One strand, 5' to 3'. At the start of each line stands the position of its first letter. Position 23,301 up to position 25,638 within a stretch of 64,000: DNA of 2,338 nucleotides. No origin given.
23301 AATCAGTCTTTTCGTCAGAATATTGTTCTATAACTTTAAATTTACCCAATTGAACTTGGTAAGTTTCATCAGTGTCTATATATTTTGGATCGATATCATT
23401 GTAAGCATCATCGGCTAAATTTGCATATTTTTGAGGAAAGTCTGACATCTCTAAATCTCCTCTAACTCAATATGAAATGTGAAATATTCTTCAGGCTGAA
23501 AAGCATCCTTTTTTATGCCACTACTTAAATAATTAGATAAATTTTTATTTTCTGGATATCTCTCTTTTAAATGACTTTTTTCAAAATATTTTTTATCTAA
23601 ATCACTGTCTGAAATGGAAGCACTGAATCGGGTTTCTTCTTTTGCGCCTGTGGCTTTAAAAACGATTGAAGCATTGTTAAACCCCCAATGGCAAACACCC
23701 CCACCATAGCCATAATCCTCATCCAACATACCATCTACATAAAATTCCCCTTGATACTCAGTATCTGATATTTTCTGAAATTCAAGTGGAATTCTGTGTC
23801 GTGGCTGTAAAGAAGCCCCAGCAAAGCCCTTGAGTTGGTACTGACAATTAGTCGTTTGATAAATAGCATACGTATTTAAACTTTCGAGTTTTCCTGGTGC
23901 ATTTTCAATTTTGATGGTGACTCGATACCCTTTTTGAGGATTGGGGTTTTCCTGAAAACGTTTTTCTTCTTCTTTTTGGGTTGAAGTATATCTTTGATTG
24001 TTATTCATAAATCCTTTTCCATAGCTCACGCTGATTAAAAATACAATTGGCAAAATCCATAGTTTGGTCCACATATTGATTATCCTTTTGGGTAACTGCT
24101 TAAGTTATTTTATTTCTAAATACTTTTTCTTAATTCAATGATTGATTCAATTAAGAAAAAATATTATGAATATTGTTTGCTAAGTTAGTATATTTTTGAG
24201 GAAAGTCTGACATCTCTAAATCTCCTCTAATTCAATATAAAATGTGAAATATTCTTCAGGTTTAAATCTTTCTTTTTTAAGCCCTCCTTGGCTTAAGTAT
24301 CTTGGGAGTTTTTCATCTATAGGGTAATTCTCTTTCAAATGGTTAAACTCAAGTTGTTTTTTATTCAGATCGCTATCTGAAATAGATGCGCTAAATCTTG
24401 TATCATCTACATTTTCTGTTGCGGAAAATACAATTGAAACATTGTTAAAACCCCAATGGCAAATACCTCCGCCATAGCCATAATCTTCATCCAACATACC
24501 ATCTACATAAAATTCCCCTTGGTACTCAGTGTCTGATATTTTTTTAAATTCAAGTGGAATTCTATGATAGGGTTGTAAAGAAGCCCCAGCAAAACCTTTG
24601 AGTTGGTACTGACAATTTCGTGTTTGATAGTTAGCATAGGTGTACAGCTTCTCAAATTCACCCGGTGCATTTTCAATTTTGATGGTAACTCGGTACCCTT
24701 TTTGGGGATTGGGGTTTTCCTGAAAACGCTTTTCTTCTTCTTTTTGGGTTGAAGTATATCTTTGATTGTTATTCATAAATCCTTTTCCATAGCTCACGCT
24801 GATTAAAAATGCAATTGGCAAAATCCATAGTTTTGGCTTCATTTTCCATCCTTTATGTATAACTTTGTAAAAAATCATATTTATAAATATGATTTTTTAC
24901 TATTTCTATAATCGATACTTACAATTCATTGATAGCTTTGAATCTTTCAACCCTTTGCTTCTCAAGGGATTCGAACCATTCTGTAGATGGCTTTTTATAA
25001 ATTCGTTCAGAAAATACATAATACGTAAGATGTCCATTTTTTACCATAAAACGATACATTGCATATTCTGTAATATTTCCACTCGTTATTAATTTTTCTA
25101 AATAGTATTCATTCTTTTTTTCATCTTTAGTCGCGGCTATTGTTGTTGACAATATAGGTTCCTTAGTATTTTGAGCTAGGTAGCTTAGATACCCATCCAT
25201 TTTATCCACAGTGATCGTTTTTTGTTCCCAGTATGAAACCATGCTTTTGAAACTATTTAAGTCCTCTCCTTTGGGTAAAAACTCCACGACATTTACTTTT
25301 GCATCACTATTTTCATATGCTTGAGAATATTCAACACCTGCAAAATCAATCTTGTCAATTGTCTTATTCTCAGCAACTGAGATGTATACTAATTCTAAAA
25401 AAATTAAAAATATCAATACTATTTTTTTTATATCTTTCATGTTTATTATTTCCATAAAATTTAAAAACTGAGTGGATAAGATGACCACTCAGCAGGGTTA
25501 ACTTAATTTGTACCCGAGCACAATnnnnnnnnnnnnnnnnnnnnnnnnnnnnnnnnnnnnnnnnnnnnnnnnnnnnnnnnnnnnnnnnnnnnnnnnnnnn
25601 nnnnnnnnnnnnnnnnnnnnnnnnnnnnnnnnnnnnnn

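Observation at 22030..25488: Signal-less class-3 lipase followed upstream by two duplicated secreted paralogs: effector/immunity-like cassette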

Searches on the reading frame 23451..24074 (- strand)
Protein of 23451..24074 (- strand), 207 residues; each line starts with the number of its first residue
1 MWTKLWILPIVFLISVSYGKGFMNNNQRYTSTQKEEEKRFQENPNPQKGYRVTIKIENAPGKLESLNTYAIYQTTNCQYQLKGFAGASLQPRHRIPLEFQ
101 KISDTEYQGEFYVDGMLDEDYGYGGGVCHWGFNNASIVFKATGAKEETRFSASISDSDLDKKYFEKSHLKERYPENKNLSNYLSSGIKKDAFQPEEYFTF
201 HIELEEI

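Call 4: search_protein_families(library=pfam, proteins=[window:23451-24074:-], max_evalue=0.1)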
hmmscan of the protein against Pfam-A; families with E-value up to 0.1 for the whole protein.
window:23451-24074:- (207 aa): 1 family
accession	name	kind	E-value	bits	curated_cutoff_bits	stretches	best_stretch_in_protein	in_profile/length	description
PF02264.21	LamB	-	0.07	13.5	25.1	0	14-79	218-280/378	LamB porin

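Call 5: search_protein_families(library=ncbifam, proteins=[window:23451-24074:-], max_evalue=0.01)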
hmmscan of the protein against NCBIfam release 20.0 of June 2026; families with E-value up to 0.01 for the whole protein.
window:23451-24074:- (207 aa): 0 families

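Call 9: find_homologous_proteins(query=window:23451-24074:-, max_evalue=0.001)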
Query window:23451-24074:- (207 aa): 59 proteins with E <= 0.001 among 93 candidates.
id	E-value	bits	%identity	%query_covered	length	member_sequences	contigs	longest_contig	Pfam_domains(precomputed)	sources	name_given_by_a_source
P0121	8.1e-138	475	100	100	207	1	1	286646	-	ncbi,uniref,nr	ncbi:hypothetical protein [Wohlfahrtiimonas populi]|uniref:hypothetical protein n=1 Tax=Wohlfahrtiim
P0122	6.8e-110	384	82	100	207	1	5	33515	-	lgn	-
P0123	1.5e-108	379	82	100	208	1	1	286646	-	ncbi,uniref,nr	ncbi:hypothetical protein [Wohlfahrtiimonas populi]|uniref:hypothetical protein n=1 Tax=Wohlfahrtiim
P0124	5.0e-76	273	61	100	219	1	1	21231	-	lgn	-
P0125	6.4e-76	273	61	98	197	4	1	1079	-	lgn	-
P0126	1.3e-66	242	57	100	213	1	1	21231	-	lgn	-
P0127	1.9e-57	212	56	86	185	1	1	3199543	-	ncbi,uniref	ncbi:hypothetical protein [Neisseria sp. Ec49-e6-T10]|uniref:hypothetical protein n=1 Tax=Neisseria 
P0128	6.3e-26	110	39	69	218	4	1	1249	-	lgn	-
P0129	8.7e-25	106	39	67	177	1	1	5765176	-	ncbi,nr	ncbi:hypothetical protein GLA29479_2529 [Lysobacter antibioticus]|nr:hypothetical protein GLA29479_2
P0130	2.9e-23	101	32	79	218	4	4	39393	-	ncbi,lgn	-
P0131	5.3e-23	100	34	73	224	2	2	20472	-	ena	-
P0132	7.4e-23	100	38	80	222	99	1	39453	-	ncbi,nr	ncbi:hypothetical protein XarbCFBP8132_20875 [Xanthomonas arboricola]|nr:hypothetical protein XarbCF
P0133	3.8e-22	97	37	80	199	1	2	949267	-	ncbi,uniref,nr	ncbi:hypothetical protein FHT09_002167 [Xanthomonas arboricola]|uniref:hypothetical protein n=1 Tax=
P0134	4.5e-22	97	35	82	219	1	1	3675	-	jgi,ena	-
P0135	5.3e-22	97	37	80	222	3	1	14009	-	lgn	-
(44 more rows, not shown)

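Call 10: find_encoding_contigs(protein=P0127, flank=10000, max_places=3)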
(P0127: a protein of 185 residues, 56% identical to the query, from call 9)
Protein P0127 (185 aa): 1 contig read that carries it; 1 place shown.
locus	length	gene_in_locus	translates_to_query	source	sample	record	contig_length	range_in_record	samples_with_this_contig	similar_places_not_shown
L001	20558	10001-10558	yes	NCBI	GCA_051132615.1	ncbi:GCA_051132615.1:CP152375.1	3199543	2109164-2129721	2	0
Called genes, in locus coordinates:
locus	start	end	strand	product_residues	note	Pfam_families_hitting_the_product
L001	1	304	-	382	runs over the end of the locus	PF00465:Fe-ADH, PF13685:Fe-ADH_2, PF25137:ADH_Fe_C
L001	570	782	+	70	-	PF12843:QSregVF_b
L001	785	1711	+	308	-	PF03193:RsgA_GTPase (weak), PF01926:MMR_HSR1, PF02421:FeoB_N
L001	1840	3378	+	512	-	PF03023:MurJ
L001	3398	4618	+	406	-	PF01960:ArgJ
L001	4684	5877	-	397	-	PF00155:Aminotran_1_2, PF01041:DegT_DnrJ_EryC1 (weak)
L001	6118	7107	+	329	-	PF00114:Pilin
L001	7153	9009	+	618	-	PF00920:ILVD_EDD_N, PF24877:ILV_EDD_C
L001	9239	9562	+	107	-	-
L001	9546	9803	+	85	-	-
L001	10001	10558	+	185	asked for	-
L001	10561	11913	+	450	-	PF26363:Phospholipase-like, PF01764:Lipase_3 (weak)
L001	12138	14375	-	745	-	PF13567:DUF4131, PF03772:Competence, PF00753:Lactamase_B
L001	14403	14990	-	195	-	PF06037:DUF922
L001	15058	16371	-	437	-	PF04261:Dyp_perox_N, PF20628:Dyp_perox_C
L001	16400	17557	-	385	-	PF13473:Cupredoxin_1, PF09375:Peptidase_M75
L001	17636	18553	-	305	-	PF09375:Peptidase_M75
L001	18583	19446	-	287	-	PF03239:FTR1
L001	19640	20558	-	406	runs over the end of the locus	PF03616:Glt_symporter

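Call 11: find_encoding_contigs(protein=P0133, flank=8000, max_places=3)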
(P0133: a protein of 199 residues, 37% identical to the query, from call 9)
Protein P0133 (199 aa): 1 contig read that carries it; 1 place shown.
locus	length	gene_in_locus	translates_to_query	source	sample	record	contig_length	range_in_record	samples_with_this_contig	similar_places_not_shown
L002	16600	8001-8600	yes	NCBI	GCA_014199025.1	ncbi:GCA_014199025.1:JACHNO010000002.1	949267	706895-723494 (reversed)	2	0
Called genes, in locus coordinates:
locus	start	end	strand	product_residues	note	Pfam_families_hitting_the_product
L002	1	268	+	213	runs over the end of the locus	PF20866:MdcG_N, PF10620:MdcG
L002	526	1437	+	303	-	PF01874:CitG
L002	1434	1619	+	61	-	-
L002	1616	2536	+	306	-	PF00698:Acyl_transf_1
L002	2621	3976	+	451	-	PF03600:CitMHS, PF07158:MatC_N, PF03600:CitMHS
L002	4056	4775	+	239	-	PF00392:GntR, PF07729:FCD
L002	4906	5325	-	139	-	PF01740:STAS, PF13466:STAS_2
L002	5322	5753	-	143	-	PF13581:HATPase_c_2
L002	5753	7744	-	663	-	PF02743:dCache_1, PF22673:MCP-like_PDC_1, PF00672:HAMP, PF07228:SpoIIE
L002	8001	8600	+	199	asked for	-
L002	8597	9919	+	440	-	PF26363:Phospholipase-like, PF01764:Lipase_3 (faint), PF20410:X-Tfes_XVIPCD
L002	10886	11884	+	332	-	PF07745:Glyco_hydro_53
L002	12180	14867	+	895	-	PF28598:PDH_E1_N, PF00456:Transketolase_N (weak), PF17831:PDH_E1_M, PF22613:Transketolase_C_1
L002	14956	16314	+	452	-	PF01966:HD (weak), PF13286:HD_assoc (faint)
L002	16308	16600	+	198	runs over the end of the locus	PF24387:AEP-like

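Call 28: find_encoding_contigs(protein=P0121, flank=10000, max_places=3)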
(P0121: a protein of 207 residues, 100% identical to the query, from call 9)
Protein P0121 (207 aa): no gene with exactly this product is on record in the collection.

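Call 51: predict_structure(alignment_id=A2)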
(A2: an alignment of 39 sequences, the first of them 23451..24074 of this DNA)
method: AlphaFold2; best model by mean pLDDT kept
length: 207 residues; sequences in the alignment: 39
mean_pLDDT: 89.7   pTM: 0.79
mean pLDDT of the five models: 89.7, 89.5, 89.5, 89.0, 88.3
residues with pLDDT >= 90: 172; 70-90: 8; 50-70: 11; < 50: 16
segments of 3 or more residues with pLDDT < 50: 1-3, 13-25
pLDDT, mean of each block of 10 residues (from residue 1): 53 46 59 94 97 98 97 96 90 97 97 97 92 98 96 96 97 94 95 97 98
secondary structure, 60 per line:
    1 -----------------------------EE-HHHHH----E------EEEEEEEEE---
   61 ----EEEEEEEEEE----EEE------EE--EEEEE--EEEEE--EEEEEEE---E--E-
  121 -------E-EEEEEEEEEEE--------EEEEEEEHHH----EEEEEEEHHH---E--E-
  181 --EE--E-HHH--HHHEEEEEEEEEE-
elements in order: H33-37 E49-57 E65-74 E79-81 E92-96 E99-103 E106-112 E130-140 E149-155 E163-169 E197-206

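Call 66: find_encoding_contigs(protein=P0122, flank=10000, max_places=4)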
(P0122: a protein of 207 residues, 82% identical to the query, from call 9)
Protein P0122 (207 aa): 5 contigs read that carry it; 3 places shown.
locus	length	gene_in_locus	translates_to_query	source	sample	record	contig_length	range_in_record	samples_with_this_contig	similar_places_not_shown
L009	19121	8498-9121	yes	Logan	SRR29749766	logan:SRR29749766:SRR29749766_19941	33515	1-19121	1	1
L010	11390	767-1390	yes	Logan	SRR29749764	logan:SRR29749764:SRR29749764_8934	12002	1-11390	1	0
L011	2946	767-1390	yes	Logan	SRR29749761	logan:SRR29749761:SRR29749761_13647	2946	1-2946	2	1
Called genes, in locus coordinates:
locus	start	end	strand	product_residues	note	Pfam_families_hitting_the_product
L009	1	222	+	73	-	?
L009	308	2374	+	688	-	-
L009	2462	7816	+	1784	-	PF12458:DUF3686, PF25472:DUF7902, PF00004:AAA (weak), PF07728:AAA_5 (weak)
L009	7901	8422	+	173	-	PF27161:HI_0983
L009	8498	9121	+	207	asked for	-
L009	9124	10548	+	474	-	PF26363:Phospholipase-like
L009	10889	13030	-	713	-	PF02028:BCCT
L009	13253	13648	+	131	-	-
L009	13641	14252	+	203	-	PF03193:RsgA_GTPase (faint), PF00350:Dynamin_N (faint), PF01926:MMR_HSR1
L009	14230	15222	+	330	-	PF02685:Glucokinase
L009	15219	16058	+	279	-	PF01418:HTH_6, PF13580:SIS_2 (faint), PF01380:SIS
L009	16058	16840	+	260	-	PF01416:PseudoU_synth_1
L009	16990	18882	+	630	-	PF01266:DAO (faint), PF01593:Amino_oxidase, PF13450:NAD_binding_8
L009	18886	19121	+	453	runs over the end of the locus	PF00034:Cytochrom_C, PF13442:Cytochrome_CBB3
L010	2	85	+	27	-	?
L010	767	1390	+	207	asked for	-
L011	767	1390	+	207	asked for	-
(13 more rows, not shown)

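Call 69: search_protein_families(library=padloc, proteins=[window:23451-24074:-], max_evalue=0.01)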
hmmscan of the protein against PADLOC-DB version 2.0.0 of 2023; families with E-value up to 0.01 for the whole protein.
window:23451-24074:- (207 aa): 0 families

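Call 72: find_related_loci(query=A2, collection=genome_contigs, flank=8000)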
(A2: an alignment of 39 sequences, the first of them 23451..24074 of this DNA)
Query A2 (207 aa) in genome_contigs; peptide patterns used: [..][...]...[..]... (x = any residue, [..] = any of these).
182 stretches matched a pattern; 107 encode a relative of the query (tblastn E <= 1e-3); the best 80 are kept; 78 distinct loci.
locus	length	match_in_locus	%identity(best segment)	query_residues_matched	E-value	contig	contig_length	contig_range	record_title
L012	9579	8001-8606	44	5-201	3e-50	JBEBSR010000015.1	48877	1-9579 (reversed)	MAG: Wohlfahrtiimonas larvae isolate T2.bin.152 NODE_1992_length_48877_cov_6.109172, whole genome shotgun sequence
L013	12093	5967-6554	39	12-207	2e-45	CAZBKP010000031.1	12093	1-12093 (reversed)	MAG TPA_asm: uncultured Cardiobacteriales bacterium isolate binchicken_co399_9 genome assembly, contig: NODE_279_length_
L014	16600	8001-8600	35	1-202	7e-35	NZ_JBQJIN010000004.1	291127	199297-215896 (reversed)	Lysobacter sp. CA196 NODE_4_length_291127_cov_82.458948, whole genome shotgun sequence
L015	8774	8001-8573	36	31-207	1e-32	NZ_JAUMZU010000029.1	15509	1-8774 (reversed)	MAG: Neisseria sp. isolate S18M_Sa_17 NODE_469_length_15509_cov_102.216384, whole genome shotgun sequence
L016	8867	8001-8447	43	31-178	4e-32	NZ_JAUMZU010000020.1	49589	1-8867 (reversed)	MAG: Neisseria sp. isolate S18M_Sa_17 NODE_205_length_49589_cov_119.412888, whole genome shotgun sequence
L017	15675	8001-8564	39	31-207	8e-30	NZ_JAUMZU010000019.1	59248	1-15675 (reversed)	MAG: Neisseria sp. isolate S18M_Sa_17 NODE_175_length_59248_cov_119.422516, whole genome shotgun sequence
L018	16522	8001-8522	31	5-181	4e-29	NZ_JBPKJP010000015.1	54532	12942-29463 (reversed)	Lysobacter sp. 1R34A ctg00015, whole genome shotgun sequence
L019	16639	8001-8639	30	9-207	4e-29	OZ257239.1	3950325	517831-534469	MAG: Lysobacterales bacterium isolate b2699e1f-069b-4513-b9ab-960a63940dd7 genome assembly, chromosome: 1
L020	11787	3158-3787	32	8-207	7e-29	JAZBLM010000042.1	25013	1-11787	MAG: Pseudomonadota bacterium isolate AB044-bin9 NODE_927_length_25013_cov_15.636950, whole genome shotgun sequence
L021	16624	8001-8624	34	8-207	1e-28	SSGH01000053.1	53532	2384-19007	MAG: Lysobacter sp. isolate Bin_5_1 c_000000013629, whole genome shotgun sequence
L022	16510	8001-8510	38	43-207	2e-28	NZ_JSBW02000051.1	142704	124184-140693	Xanthomonas vasicola strain NCPPB 2417 scf_49197_95.contig_1, whole genome shotgun sequence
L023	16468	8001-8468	38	43-195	4e-28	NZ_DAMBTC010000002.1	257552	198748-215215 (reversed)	MAG: Stenotrophomonas lactitubi isolate CTOTU49242 NODE_2_length_257552_cov_115.746712, whole genome shotgun sequence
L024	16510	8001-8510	37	43-207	7e-28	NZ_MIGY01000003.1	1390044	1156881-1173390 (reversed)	Xanthomonas arboricola strain CFBP 7645 XarjCFBP764503, whole genome shotgun sequence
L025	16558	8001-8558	35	7-186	7e-28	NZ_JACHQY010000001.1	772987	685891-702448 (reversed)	Stenotrophomonas lacuserhaii strain K32 NODE_1, whole genome shotgun sequence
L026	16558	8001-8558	35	7-186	7e-28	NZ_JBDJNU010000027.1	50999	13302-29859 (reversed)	Stenotrophomonas lacuserhaii strain TWI353 contig00027, whole genome shotgun sequence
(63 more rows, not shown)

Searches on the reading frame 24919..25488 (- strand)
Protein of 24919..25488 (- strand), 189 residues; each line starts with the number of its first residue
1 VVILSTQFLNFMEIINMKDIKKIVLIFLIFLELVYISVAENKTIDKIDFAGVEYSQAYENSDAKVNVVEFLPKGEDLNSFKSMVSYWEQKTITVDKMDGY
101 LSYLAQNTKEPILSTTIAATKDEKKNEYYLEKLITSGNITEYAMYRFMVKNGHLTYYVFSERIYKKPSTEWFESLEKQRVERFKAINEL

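Call 4: search_protein_families(library=pfam, proteins=[window:24919-25488:-], max_evalue=0.1)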
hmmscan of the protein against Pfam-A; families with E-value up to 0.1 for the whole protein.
window:24919-25488:- (189 aa): 0 families

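Call 5: search_protein_families(library=ncbifam, proteins=[window:24919-25488:-], max_evalue=0.01)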
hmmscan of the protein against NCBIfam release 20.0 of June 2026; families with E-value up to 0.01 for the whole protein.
window:24919-25488:- (189 aa): 1 family
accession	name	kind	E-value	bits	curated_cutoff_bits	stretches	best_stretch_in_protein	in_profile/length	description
NF008346.0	PRK11128.1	equivalog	0.0045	16.2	259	1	82-164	150-231/383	3-phenylpropionate MFS transporter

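Call 64: find_homologous_proteins(query=window:24919-25488:-, max_evalue=0.001)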
Query window:24919-25488:- (189 aa): 1 proteins with E <= 0.001 among 72 candidates.
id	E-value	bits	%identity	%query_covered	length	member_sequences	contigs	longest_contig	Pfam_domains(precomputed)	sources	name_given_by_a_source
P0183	1.8e-105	368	100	92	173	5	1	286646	PF27161.1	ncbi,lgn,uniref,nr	ncbi:hypothetical protein [Wohlfahrtiimonas populi]|uniref:hypothetical protein n=1 Tax=Wohlfahrtiim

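Call 65: find_encoding_contigs(protein=P0183, flank=10000, max_places=4)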
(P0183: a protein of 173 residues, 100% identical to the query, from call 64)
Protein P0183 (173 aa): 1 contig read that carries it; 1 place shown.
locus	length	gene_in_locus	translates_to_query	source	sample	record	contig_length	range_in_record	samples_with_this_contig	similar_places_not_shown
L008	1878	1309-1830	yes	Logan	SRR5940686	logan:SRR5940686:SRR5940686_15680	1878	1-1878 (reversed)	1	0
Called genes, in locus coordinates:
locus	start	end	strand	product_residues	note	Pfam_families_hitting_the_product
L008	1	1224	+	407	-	?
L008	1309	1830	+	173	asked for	PF27161:HI_0983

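Call 69: search_protein_families(library=padloc, proteins=[window:24919-25488:-], max_evalue=0.01)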
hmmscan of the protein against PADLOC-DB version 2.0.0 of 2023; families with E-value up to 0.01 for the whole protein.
window:24919-25488:- (189 aa): 0 families
